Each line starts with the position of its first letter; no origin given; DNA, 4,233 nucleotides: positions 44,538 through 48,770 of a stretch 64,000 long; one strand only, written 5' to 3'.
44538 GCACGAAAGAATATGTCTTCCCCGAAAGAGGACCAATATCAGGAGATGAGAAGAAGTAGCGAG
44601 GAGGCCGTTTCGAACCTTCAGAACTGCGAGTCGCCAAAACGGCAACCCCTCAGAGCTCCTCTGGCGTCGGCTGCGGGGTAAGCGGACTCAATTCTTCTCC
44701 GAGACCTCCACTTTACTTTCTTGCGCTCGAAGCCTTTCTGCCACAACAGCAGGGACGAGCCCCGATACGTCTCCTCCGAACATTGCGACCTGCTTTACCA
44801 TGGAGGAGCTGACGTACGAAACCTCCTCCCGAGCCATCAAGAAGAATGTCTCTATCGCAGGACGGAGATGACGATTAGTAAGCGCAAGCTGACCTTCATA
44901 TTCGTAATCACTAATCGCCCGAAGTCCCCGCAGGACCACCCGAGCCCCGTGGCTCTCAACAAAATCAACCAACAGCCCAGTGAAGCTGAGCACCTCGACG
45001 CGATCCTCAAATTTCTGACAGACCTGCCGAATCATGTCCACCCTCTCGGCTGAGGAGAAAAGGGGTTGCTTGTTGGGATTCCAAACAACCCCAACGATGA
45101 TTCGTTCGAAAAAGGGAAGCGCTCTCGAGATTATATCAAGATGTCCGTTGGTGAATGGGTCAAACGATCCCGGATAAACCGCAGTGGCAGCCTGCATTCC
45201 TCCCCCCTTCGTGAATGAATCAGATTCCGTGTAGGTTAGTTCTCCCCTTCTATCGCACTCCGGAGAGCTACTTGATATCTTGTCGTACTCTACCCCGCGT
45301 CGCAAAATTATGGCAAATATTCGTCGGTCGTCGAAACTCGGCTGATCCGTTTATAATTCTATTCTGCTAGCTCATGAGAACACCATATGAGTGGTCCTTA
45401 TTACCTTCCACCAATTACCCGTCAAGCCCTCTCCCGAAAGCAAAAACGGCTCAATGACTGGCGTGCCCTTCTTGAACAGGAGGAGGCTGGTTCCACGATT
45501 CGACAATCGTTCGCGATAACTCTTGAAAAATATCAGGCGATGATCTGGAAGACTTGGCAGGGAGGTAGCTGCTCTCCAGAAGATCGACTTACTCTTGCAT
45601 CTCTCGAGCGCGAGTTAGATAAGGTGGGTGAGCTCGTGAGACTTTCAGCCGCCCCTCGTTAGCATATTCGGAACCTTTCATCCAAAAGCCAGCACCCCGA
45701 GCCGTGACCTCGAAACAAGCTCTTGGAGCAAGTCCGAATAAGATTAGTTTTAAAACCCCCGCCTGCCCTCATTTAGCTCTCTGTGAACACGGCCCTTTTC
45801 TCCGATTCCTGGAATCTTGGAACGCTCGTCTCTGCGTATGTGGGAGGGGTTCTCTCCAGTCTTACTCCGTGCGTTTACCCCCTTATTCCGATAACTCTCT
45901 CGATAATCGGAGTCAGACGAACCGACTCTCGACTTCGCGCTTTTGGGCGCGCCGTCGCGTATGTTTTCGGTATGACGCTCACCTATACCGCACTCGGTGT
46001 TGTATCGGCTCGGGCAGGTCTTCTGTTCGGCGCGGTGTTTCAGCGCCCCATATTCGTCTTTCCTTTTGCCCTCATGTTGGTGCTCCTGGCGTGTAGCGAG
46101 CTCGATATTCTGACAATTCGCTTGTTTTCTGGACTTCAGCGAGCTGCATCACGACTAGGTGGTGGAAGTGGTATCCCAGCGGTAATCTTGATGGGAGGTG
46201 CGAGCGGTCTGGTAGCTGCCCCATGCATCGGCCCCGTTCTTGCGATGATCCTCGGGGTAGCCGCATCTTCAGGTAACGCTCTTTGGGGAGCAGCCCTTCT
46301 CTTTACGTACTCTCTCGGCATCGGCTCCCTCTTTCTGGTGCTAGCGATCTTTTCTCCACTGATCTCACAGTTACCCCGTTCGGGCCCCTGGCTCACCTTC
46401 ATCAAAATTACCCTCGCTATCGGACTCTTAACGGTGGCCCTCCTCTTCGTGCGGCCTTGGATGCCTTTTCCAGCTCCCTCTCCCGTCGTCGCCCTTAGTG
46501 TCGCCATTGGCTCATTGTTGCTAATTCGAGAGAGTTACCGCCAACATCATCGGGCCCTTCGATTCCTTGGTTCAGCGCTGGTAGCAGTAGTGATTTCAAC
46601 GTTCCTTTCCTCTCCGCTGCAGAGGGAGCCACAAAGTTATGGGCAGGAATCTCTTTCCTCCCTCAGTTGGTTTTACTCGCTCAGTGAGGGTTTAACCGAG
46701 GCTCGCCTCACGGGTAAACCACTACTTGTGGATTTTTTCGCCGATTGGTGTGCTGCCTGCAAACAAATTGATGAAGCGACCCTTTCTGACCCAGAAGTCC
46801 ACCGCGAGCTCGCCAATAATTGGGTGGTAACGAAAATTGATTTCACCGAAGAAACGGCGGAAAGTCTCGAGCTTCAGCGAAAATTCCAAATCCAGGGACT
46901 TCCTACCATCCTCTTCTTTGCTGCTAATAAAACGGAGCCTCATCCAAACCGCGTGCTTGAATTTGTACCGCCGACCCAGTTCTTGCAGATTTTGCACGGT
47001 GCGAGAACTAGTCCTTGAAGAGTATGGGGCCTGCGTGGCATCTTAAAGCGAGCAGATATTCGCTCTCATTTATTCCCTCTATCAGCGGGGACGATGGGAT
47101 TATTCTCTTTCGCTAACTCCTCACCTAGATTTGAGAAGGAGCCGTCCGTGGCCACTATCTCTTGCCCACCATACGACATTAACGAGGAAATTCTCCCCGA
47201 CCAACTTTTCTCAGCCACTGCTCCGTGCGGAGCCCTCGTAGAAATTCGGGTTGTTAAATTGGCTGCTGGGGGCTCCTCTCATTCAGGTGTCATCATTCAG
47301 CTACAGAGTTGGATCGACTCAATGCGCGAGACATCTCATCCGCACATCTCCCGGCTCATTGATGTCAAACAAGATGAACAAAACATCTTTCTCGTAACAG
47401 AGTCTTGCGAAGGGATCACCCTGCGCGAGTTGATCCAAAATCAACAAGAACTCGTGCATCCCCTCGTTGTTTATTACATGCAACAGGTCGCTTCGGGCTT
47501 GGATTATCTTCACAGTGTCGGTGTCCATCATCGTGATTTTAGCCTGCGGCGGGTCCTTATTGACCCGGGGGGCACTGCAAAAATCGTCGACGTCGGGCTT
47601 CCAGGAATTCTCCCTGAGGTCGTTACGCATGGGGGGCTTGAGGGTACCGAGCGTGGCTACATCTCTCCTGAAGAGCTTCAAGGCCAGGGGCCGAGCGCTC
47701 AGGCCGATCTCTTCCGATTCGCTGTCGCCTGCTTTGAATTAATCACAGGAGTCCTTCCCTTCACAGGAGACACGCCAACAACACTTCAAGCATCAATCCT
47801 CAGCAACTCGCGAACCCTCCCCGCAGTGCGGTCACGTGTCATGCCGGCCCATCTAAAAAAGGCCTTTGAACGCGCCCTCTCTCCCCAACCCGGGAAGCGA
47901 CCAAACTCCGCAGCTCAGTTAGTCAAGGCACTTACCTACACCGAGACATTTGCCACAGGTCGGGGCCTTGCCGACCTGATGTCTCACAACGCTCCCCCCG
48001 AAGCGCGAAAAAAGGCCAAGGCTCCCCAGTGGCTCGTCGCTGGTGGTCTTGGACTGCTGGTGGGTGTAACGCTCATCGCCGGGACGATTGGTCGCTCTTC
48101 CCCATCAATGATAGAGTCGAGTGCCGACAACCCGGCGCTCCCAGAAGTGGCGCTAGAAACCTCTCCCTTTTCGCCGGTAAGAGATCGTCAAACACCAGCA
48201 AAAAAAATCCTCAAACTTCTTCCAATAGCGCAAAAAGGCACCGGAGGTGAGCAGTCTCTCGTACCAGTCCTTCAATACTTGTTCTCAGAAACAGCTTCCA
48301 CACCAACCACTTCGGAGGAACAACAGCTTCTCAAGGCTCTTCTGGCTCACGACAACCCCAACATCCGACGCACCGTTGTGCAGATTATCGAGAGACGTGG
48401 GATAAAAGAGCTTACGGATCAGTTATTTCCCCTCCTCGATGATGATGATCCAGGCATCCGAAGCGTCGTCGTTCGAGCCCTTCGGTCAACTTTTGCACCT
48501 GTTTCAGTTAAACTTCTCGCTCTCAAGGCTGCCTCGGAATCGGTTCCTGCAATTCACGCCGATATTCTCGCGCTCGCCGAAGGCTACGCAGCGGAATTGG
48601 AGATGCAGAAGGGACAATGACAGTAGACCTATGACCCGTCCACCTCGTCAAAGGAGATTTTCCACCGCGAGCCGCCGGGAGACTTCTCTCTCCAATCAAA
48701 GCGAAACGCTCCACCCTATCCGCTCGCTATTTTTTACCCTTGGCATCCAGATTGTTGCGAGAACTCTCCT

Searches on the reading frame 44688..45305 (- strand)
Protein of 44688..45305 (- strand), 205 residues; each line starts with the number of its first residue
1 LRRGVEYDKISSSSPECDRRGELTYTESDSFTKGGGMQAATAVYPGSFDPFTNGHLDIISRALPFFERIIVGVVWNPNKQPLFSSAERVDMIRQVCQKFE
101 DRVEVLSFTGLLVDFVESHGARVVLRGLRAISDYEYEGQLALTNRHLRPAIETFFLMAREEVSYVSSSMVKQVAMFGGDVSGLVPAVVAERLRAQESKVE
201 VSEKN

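Call 98: search_protein_families(library=pfam, proteins=[window:44688-45305:-], max_evalue=0.0001)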
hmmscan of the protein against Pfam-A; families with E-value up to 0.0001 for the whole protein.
window:44688-45305:- (205 aa): 1 family
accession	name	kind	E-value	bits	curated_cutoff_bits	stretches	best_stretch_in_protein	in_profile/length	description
PF01467.32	CTP_transf_like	-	1.3e-24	87.3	21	1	43-172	1-132/133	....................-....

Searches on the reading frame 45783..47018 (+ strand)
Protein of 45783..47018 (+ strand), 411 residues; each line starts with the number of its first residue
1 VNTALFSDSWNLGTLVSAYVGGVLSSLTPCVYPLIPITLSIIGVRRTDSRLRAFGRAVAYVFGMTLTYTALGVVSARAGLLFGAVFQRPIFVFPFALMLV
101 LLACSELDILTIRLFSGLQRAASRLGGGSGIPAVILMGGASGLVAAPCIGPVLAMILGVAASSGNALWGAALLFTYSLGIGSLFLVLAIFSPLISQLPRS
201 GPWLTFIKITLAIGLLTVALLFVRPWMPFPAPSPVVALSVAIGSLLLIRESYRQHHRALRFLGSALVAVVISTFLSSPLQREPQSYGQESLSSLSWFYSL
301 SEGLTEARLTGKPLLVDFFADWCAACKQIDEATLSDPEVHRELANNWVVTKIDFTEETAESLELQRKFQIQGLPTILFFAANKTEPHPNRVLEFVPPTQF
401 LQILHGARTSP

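Call 28: search_protein_families(library=pfam, proteins=[window:45783-47018:+], max_evalue=0.0001)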
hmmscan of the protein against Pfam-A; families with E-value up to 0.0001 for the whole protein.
window:45783-47018:+ (411 aa): 5 families
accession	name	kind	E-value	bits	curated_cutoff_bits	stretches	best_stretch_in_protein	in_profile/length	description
PF02683.22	DsbD_TM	-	8.7e-38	130.2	27.1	1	15-225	5-217/219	Cytochrome C biogenesis protein transmembrane domain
PF13899.12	Thioredoxin_7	-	5e-15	55.8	27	1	298-381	3-83/83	Thioredoxin-like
PF13098.12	Thioredoxin_2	-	5.4e-13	49.6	27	1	308-404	2-104/104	Thioredoxin-like domain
PF00085.26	Thioredoxin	-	2.8e-11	43.8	23.5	1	312-384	19-84/103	Thioredoxin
PF13386.12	DsbD_2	-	1.6e-08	35.2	24.9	1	19-212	3-194/199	Cytochrome C biogenesis protein transmembrane region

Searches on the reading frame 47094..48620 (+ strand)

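Call 28: search_protein_families(library=pfam, proteins=[window:47094-48620:+], max_evalue=0.0001)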
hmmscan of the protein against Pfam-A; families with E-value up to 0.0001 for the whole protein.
window:47094-48620:+ (508 aa): 3 families
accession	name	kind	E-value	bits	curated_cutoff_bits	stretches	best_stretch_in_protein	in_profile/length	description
PF00069.31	Pkinase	-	1.1e-29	104.1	31.7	1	70-276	45-257/263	Protein kinase domain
PF07714.23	PK_Tyr_Ser-Thr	-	4.4e-27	95.5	23.1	1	68-272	46-251/258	Protein tyrosine and serine/threonine kinase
PF13646.12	HEAT_2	-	2e-09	38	27.7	1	411-476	3-68/88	HEAT repeats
